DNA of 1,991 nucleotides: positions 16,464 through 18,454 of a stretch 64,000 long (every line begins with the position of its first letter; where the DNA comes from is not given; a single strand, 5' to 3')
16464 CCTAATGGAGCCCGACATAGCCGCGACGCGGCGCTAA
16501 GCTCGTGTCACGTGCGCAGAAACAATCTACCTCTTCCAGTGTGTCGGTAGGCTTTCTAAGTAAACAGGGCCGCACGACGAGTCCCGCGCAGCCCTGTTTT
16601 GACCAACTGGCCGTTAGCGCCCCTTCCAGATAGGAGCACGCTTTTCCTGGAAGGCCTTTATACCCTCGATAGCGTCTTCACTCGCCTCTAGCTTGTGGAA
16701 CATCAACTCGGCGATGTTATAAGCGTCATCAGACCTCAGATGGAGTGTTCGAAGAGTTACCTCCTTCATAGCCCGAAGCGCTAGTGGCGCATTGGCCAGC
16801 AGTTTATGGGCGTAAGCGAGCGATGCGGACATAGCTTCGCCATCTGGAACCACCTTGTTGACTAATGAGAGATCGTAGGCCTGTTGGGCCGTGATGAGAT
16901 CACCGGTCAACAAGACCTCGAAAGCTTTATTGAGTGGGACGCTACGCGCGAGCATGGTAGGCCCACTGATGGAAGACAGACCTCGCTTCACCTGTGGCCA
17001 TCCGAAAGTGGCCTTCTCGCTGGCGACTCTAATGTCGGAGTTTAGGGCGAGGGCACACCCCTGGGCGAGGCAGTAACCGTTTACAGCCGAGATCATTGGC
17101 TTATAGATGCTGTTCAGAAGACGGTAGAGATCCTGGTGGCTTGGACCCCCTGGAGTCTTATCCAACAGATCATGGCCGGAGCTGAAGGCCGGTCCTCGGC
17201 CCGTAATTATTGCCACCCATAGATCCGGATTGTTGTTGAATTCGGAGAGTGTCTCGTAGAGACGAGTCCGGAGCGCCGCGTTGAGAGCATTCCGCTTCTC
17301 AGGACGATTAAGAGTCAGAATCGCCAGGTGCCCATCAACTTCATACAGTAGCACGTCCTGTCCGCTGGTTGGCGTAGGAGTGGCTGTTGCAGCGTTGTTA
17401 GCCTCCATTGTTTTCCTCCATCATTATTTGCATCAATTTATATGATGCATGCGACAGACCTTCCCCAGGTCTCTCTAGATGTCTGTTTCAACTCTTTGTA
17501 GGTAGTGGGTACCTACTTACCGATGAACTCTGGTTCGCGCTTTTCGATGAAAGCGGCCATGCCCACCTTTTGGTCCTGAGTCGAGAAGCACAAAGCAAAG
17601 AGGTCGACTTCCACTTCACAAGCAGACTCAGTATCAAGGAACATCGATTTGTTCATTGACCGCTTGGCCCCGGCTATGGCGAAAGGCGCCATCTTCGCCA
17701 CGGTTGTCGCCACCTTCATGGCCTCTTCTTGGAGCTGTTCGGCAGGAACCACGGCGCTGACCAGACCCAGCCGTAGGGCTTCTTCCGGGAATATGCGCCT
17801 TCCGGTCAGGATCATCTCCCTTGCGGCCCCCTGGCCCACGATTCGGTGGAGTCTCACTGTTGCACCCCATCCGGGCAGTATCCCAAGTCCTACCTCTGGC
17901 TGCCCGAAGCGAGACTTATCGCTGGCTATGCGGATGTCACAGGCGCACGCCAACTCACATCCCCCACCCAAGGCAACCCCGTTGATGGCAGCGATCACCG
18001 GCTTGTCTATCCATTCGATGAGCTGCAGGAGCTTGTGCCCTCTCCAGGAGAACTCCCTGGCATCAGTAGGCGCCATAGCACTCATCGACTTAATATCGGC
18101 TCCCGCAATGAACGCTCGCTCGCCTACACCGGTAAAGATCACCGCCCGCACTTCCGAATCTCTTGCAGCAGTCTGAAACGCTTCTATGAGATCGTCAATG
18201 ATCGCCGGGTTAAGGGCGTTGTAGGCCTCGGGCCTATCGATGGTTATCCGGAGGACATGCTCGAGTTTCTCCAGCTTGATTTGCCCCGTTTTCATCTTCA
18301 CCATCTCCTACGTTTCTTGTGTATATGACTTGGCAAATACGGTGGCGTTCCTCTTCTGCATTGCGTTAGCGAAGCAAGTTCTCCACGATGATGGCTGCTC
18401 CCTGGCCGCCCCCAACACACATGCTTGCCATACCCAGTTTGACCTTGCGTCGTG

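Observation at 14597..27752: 13-kb co-directional operon joining a B12 mutase to a TTT transporter, thiolase/crotonase/CoA-transferase genes and a cobalamin adenosyltransferase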

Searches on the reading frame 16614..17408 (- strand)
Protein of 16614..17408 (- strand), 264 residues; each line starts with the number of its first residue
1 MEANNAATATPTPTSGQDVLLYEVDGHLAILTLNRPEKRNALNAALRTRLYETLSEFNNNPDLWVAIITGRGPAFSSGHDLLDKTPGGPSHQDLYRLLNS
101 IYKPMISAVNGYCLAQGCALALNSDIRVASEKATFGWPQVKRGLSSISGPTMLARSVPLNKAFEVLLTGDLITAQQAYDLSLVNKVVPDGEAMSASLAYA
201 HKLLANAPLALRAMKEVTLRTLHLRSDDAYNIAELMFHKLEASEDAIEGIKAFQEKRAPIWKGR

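Call 3: search_protein_families(library=pfam, proteins=[window:16614-17408:-])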
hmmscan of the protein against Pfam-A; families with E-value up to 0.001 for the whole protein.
window:16614-17408:- (264 aa): 2 families
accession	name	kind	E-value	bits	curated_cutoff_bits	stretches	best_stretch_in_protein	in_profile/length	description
PF00378.25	ECH_1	-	8.6e-52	176.4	27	1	27-263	5-250/251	Enoyl-CoA hydratase/isomerase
PF16113.10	ECH_2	-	2.7e-21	76.8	27.2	1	29-191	2-176/335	Enoyl-CoA hydratase/isomerase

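Call 4: search_protein_families(library=ncbifam, proteins=[window:16614-17408:-])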
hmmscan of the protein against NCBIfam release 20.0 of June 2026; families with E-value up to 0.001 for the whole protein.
window:16614-17408:- (264 aa): 71 families (the best 25 are shown)
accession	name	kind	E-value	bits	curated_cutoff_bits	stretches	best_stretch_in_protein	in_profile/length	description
NF051848.1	EnCoAHydtEchA19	equivalog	5.4e-66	222.8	400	1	22-264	4-258/258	enoyl-CoA hydratase EchA19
NF006100.0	PRK08252.1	subfamily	1.8e-63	214.5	282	1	18-264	3-254/254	crotonase/enoyl-CoA hydratase family protein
NF042430.2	EnCoAhydt_DpgD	equivalog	1.5e-52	178.6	400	1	22-264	1-258/258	enoyl-CoA-hydratase DpgD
NF005864.0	PRK07799.1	equivalog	6.3e-52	176.4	316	1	18-263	8-265/266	crotonase/enoyl-CoA hydratase family protein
NF005126.0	PRK06563.1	subfamily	4.6e-51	173.7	261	1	20-264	9-263/263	crotonase/enoyl-CoA hydratase family protein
NF006007.0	PRK08138.1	subfamily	1.3e-49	168.9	355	1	19-264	9-261/261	enoyl-CoA hydratase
NF006008.0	PRK08139.1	equivalog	5.3e-48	163.8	313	1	13-263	6-265/266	enoyl-CoA hydratase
NF004475.0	PRK05809.1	subfamily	5.9e-47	160.3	394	1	20-263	6-259/260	short-chain-enoyl-CoA hydratase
NF007239.0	PRK09674.1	equivalog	1.3e-46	159.2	371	1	19-264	5-257/257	2,3-dehydroadipyl-CoA hydratase PaaF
NF004634.0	PRK05980.1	equivalog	7.5e-43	146.8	375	2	92-261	90-260/263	crotonase/enoyl-CoA hydratase family protein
NF005073.0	PRK06495.1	subfamily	1.8e-42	145.5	296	1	20-264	6-257/257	enoyl-CoA hydratase/isomerase family protein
NF004840.0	PRK06190.1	equivalog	4.5e-41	141.2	253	1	17-243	3-238/260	enoyl-CoA hydratase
NF006699.0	PRK09245.1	subfamily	4.7e-41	140.8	354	1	18-263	3-265/266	crotonase/enoyl-CoA hydratase family protein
NF006109.0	PRK08260.1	subfamily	1.1e-40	139.7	320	2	100-263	111-277/296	enoyl-CoA hydratase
NF004857.0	PRK06210.1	equivalog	1.2e-40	139.6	341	2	89-262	98-273/275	enoyl-CoA hydratase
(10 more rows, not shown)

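Call 66: search_solved_structures(query=window:16614-17408:-, max_evalue=1e-25, show_alignments=1)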
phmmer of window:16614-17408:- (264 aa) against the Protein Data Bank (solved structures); distinct sequences matched with E-value up to 1e-25: 54.
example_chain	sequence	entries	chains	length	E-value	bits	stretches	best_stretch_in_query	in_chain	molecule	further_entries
3rsi_A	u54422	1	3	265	3.9e-46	160.9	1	15-264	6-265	Putative enoyl-CoA hydratase/isomerase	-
3trr_A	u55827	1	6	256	6.3e-45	157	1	15-264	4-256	Probable enoyl-CoA hydratase/isomerase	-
3r0o_A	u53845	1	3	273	8.3e-44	153.3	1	19-264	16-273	Carnitinyl-CoA dehydratase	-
4f47_A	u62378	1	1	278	5.7e-41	144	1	9-263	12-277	Enoyl-CoA hydratase EchA19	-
3r9t_A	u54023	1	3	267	2.7e-40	141.8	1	21-264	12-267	EchA1_1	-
3r9s_A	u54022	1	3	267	3.7e-40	141.3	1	21-264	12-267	Carnitinyl-CoA dehydratase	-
6wyi_A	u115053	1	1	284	6.2e-40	140.6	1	14-263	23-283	EchA19, enoyl-CoA hydratase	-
5kjp_A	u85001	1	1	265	1.6e-39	139.3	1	16-263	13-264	Enoyl-CoA hydratase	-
6ldz_A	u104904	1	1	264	2.3e-39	138.7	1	18-263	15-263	Probable enoyl-CoA hydratase EchA1 (Enoyl hydrase) (Unsaturated acyl-CoA hydratase) (Croto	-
4fzw_A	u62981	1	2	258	3.9e-39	138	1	27-264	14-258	2,3-dehydroadipyl-CoA hydratase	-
9qwv_A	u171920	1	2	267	7.4e-39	137.1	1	18-262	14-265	Enoyl-CoA hydratase, mitochondrial, putative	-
3qxi_A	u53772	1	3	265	2.3e-38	135.5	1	19-263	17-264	Enoyl-CoA hydratase EchA1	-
1uiy_A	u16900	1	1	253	6e-38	134.1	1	25-259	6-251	Enoyl-CoA Hydratase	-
5zai_A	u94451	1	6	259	1.9e-37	132.5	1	24-264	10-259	3-hydroxypropionyl-coenzyme A dehydratase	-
7oeq_A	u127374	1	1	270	3.6e-37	131.6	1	20-262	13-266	Mevalonyl-coenzyme A hydratase sidH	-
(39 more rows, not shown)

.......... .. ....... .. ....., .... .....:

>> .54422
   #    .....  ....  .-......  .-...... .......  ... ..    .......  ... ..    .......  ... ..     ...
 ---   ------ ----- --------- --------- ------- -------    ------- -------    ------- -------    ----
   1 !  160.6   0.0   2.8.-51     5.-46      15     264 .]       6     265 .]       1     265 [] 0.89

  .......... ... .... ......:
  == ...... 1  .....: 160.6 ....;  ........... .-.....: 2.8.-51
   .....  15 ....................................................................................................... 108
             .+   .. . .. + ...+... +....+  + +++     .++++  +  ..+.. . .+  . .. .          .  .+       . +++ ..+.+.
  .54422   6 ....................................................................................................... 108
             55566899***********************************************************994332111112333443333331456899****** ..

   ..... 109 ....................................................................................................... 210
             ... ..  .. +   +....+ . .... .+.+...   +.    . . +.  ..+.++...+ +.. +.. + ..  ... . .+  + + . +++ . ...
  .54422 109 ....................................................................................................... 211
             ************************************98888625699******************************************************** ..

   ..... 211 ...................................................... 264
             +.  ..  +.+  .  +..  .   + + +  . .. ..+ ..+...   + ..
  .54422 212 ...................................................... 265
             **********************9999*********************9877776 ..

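Call 67: find_homologous_proteins(query=window:16614-17408:-, max_evalue=1e-40)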
Query window:16614-17408:- (264 aa): 1094 proteins with E <= 1e-40 among 7552 candidates; the best 120 are listed.
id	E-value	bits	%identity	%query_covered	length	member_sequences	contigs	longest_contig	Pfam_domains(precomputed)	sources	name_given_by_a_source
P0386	3.2e-170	582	100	100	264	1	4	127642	PF00378.26,PF16113.11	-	-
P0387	1.8e-126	439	75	95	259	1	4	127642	PF00378.26,PF16113.11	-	-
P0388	6.8e-92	326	63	92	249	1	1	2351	PF00378.26,PF16113.11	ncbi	-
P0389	2.6e-90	320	60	92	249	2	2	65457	PF00378.26,PF16113.11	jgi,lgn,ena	-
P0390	3.9e-88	313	59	92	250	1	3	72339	PF00378.26,PF16113.11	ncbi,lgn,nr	ncbi:MAG: hypothetical protein PWP65_634 [Clostridia bacterium]|nr:hypothetical protein [Clostridia 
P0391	5.1e-88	313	58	92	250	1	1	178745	PF00378.26,PF16113.11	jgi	jgi:enoyl-CoA hydratase/carnithine racemase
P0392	3.4e-87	310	59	92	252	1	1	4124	PF00378.26,PF16113.11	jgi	-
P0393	9.9e-87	309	59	94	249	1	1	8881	PF00378.26,PF16113.11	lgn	-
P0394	5.0e-86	306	59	92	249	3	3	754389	PF00378.26,PF16113.11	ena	-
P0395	2.8e-85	304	58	94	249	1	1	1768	PF00378.26,PF16113.11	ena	-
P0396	5.9e-85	303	55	92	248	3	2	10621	PF00378.26,PF16113.11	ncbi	-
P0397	1.8e-84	301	55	92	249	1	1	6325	PF00378.26,PF16113.11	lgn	-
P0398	2.5e-84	301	58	92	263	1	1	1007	PF00378.26,PF16113.11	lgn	-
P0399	1.7e-82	295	55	94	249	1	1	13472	PF00378.26,PF16113.11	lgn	-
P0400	8.0e-82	293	55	94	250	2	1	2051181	PF00378.26,PF16113.11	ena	-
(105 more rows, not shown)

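Call 69: find_encoding_contigs(protein=P0390, flank=8000, max_places=1)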
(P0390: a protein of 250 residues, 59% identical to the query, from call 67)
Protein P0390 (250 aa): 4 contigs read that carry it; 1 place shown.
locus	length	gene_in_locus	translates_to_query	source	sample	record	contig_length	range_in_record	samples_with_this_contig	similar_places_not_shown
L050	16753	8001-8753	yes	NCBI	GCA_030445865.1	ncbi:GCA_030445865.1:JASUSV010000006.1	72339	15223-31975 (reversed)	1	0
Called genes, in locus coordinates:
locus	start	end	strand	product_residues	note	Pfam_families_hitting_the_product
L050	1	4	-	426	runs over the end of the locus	PF00083:Sugar_tr (weak), PF13347:MFS_2 (faint), PF07690:MFS_1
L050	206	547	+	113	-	PF12986:DUF3870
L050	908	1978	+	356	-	PF16868:NMT1_3, PF09084:NMT1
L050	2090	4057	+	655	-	PF06808:DctM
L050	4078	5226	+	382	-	PF02771:Acyl-CoA_dh_N, PF02770:Acyl-CoA_dh_M, PF00441:Acyl-CoA_dh_1, PF08028:Acyl-CoA_dh_2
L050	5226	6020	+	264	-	PF01012:ETF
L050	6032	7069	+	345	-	PF01012:ETF, PF00766:ETF_alpha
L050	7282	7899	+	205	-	PF00881:Nitroreductase, PF14512:TM1586_NiRdase (faint)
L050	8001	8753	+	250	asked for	PF00378:ECH_1, PF16113:ECH_2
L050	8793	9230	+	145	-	-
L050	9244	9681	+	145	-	PF01575:MaoC_dehydratas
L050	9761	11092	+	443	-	PF02550:AcetylCoA_hydro, PF13336:AcetylCoA_hyd_C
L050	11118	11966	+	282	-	PF01210:NAD_Gly3P_dh_N (weak), PF02737:3HCDH_N, PF00725:3HCDH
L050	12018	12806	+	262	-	PF00378:ECH_1, PF16113:ECH_2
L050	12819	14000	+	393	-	PF00108:Thiolase_N, PF02803:Thiolase_C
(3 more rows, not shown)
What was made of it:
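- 16614..17408 (-): Crotonase-fold protein lacking both hydratase glutamates (ECH2_A); a decarboxylase- or isomerase-type role is suspected. A 59%-identical homologue in a Clostridia MAG sits with ACAD-ETF, a CoA-transferase and Hbd-Crt-Thl (call 69).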

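Call 70: find_encoding_contigs(protein=P0400, flank=8000, max_places=1)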
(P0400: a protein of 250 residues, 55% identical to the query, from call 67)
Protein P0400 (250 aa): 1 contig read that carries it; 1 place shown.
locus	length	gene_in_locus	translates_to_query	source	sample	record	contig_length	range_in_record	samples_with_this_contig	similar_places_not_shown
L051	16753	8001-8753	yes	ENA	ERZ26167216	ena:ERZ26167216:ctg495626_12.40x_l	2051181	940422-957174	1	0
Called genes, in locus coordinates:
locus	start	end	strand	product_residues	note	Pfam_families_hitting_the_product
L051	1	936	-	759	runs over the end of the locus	PF00324:AA_permease, PF03522:SLC12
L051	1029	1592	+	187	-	PF13648:Lipocalin_4 (faint)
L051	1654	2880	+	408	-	PF02012:BNR (faint), PF13088:BNR_2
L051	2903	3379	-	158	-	-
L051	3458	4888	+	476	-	-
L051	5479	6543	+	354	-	PF03050:DDE_Tnp_IS66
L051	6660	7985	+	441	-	PF00501:AMP-binding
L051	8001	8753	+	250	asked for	PF00378:ECH_1, PF16113:ECH_2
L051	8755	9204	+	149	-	-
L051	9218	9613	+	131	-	PF01575:MaoC_dehydratas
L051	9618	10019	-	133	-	PF00903:Glyoxalase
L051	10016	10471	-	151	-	PF00903:Glyoxalase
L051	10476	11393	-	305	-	PF06094:GGACT (weak), PF13772:AIG2_2, PF08837:DUF1810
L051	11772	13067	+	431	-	PF14690:Zn_ribbon_ISL3, PF01610:DDE_Tnp_ISL3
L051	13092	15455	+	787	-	PF03176:MMPL, PF02460:Patched (faint), PF12349:Sterol-sensing (faint), PF03176:MMPL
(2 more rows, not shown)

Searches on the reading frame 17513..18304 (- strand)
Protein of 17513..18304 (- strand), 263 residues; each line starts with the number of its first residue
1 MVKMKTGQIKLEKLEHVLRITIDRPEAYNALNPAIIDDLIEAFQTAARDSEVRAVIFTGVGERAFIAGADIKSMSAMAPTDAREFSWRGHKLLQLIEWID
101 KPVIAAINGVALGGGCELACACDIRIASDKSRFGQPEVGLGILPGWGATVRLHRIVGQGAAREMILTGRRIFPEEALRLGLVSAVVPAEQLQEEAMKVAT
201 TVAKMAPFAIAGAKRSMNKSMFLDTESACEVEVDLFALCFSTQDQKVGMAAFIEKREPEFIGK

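Call 3: search_protein_families(library=pfam, proteins=[window:17513-18304:-])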
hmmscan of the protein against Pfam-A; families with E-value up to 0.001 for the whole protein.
window:17513-18304:- (263 aa): 2 families
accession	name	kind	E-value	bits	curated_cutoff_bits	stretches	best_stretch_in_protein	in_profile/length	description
PF00378.25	ECH_1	-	2.2e-75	253.7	27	1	15-261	4-249/251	Enoyl-CoA hydratase/isomerase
PF16113.10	ECH_2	-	2.8e-41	142.6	27.2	1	19-193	3-179/335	Enoyl-CoA hydratase/isomerase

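Call 4: search_protein_families(library=ncbifam, proteins=[window:17513-18304:-])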
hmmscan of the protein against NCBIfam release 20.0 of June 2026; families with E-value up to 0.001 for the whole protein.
window:17513-18304:- (263 aa): 73 families (the best 25 are shown)
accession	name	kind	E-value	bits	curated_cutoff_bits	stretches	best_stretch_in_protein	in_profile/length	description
NF004475.0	PRK05809.1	subfamily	4.1e-93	311.6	394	1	5-261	2-258/260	short-chain-enoyl-CoA hydratase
NF051848.1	EnCoAHydtEchA19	equivalog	3.2e-74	249.7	400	1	9-262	2-257/258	enoyl-CoA hydratase EchA19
NF004517.0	PRK05862.1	equivalog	3.5e-72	243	396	1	6-261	3-255/257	enoyl-CoA hydratase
NF005802.0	PRK07657.1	equivalog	1.1e-71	241.5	363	1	15-263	12-260/260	enoyl-CoA hydratase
NF006007.0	PRK08138.1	subfamily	4.6e-69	232.7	355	1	13-263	14-261/261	enoyl-CoA hydratase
NF007239.0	PRK09674.1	equivalog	1.4e-68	231.1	371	1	12-263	9-257/257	2,3-dehydroadipyl-CoA hydratase PaaF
NF005803.0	PRK07658.1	equivalog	2e-66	224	313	1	9-263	4-257/257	enoyl-CoA hydratase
NF004634.0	PRK05980.1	equivalog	3.7e-66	223.2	375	1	8-261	4-261/263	crotonase/enoyl-CoA hydratase family protein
NF004840.0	PRK06190.1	equivalog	1.5e-59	201.7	253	1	8-234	5-230/260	enoyl-CoA hydratase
NF004796.0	PRK06144.1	subfamily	3.8e-58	197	272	1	3-263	4-262/262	enoyl-CoA hydratase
NF004781.0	PRK06127.1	subfamily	1.8e-57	195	291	1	4-263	8-269/269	enoyl-CoA hydratase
NF006699.0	PRK09245.1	subfamily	2.9e-57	194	354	1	8-262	4-265/266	crotonase/enoyl-CoA hydratase family protein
NF006566.0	PRK09076.1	subfamily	1.2e-54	185.6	286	1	7-260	5-257/260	enoyl-CoA hydratase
NF005864.0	PRK07799.1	equivalog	2.1e-54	184.5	316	1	5-261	6-264/266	crotonase/enoyl-CoA hydratase family protein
NF042430.2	EnCoAhydt_DpgD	equivalog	9.2e-54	182.6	400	1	12-262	2-257/258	enoyl-CoA-hydratase DpgD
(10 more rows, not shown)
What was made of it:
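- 17513..18304 (-): Canonical crotonase/enoyl-CoA hydratase (ECH1_A). The best NCBIfam match is short-chain enoyl-CoA hydratase (call 4).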
